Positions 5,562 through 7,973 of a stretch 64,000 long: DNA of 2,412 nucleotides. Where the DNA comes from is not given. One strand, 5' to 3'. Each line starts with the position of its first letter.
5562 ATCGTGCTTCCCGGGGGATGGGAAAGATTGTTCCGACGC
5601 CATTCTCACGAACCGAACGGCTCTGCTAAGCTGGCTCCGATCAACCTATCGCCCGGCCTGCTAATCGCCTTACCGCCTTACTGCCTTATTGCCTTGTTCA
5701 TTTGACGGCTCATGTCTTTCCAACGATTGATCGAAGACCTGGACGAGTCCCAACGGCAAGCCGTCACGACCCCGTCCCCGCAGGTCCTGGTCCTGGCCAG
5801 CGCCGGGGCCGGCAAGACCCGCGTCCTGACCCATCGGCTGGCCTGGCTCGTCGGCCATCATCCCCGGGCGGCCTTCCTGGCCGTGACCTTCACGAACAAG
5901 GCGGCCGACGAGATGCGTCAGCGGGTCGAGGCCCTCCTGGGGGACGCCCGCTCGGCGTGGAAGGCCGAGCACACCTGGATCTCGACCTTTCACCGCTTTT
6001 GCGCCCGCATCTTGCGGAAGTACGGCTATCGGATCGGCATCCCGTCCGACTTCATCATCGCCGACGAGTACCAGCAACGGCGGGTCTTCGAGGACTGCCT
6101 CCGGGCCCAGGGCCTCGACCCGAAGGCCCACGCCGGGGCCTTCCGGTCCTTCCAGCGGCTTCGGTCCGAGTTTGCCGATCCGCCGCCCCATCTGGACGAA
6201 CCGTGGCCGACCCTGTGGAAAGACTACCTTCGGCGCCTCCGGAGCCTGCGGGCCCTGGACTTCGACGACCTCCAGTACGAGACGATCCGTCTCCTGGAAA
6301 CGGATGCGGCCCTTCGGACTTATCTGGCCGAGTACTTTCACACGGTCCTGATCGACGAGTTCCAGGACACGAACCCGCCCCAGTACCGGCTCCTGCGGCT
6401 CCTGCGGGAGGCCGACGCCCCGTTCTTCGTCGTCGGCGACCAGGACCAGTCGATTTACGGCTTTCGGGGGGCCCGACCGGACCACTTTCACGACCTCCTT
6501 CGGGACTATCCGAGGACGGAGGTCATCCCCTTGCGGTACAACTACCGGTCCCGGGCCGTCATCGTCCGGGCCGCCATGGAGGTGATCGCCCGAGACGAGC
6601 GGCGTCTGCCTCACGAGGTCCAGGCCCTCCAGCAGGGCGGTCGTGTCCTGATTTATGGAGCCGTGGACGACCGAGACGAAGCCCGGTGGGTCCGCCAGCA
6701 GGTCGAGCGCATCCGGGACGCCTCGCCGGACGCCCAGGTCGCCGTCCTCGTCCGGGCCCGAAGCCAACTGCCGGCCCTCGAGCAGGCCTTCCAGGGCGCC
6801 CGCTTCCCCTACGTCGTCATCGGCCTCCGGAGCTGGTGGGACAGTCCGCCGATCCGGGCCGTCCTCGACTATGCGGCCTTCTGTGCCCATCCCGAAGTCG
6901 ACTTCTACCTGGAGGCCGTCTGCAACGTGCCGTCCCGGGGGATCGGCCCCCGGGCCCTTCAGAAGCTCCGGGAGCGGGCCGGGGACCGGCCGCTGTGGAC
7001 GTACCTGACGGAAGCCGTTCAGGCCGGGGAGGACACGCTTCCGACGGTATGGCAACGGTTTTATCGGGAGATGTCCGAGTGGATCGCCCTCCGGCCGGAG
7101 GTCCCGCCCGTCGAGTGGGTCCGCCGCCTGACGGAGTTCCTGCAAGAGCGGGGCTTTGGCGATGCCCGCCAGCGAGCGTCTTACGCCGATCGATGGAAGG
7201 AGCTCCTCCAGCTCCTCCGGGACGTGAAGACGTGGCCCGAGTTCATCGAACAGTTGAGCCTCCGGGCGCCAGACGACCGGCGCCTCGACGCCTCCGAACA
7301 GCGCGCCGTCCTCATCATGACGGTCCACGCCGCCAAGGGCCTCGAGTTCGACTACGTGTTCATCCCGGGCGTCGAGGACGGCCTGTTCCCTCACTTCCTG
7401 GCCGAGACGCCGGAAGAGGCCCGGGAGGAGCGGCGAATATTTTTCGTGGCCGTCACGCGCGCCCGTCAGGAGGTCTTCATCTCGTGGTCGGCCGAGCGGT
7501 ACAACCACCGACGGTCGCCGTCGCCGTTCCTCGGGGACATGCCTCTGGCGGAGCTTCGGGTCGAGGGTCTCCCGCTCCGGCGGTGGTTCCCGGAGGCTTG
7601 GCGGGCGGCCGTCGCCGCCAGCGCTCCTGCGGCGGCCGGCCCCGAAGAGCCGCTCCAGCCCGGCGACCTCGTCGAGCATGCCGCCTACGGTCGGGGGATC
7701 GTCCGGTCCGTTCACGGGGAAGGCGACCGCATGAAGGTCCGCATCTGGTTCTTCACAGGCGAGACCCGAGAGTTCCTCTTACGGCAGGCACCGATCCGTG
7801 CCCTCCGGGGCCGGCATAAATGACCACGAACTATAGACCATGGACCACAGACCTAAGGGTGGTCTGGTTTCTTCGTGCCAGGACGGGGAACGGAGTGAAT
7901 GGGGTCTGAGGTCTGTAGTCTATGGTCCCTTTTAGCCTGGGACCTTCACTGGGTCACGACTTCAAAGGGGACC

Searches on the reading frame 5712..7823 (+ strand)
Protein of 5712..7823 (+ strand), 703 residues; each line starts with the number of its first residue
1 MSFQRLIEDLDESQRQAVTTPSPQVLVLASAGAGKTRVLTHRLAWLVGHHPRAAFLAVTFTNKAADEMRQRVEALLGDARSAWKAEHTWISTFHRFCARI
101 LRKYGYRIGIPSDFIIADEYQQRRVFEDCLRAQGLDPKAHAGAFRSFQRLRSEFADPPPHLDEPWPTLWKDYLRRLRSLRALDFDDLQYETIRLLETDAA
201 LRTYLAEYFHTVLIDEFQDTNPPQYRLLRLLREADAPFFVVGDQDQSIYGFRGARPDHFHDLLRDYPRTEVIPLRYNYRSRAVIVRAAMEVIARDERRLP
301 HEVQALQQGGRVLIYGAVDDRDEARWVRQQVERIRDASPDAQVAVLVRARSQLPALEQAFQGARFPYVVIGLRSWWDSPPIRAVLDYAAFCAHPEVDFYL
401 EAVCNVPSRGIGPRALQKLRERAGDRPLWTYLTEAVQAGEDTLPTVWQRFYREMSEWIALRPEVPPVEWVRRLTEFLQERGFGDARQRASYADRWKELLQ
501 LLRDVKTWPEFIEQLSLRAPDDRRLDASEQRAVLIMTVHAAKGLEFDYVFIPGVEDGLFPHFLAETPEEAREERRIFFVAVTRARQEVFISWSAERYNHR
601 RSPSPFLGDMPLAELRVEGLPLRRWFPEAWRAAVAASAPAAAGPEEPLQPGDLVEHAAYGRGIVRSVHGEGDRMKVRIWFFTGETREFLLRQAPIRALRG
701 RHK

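Call 6: search_protein_families(library=pfam, proteins=[window:5712-7823:+], max_evalue=0.00001)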
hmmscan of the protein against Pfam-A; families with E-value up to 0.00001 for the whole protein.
window:5712-7823:+ (703 aa): 7 families
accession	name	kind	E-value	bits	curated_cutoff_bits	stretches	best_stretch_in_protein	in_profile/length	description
PF00580.27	UvrD-helicase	-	3.3e-70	237.3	23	1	10-266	1-270/271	UvrD/REP helicase N-terminal domain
PF13361.12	UvrD_C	-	2.1e-48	166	25.6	2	508-594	264-349/350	UvrD-like helicase C-terminal domain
PF13245.12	AAA_19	-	3.2e-24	86.1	25.1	1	14-252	1-134/134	AAA domain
PF13538.12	UvrD_C_2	-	6.7e-12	45.5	27.4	1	533-590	2-51/52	UvrD-like helicase C-terminal domain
PF13604.12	AAA_30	-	1.7e-06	28.3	27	0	10-73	2-67/191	AAA domain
PF13401.12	AAA_22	-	6.2e-06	27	27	0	26-122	9-95/130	AAA domain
PF01443.25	Viral_helicase1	-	8.4e-06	26.2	21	0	532-590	178-226/228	Viral superfamily 1 RNA helicase core domain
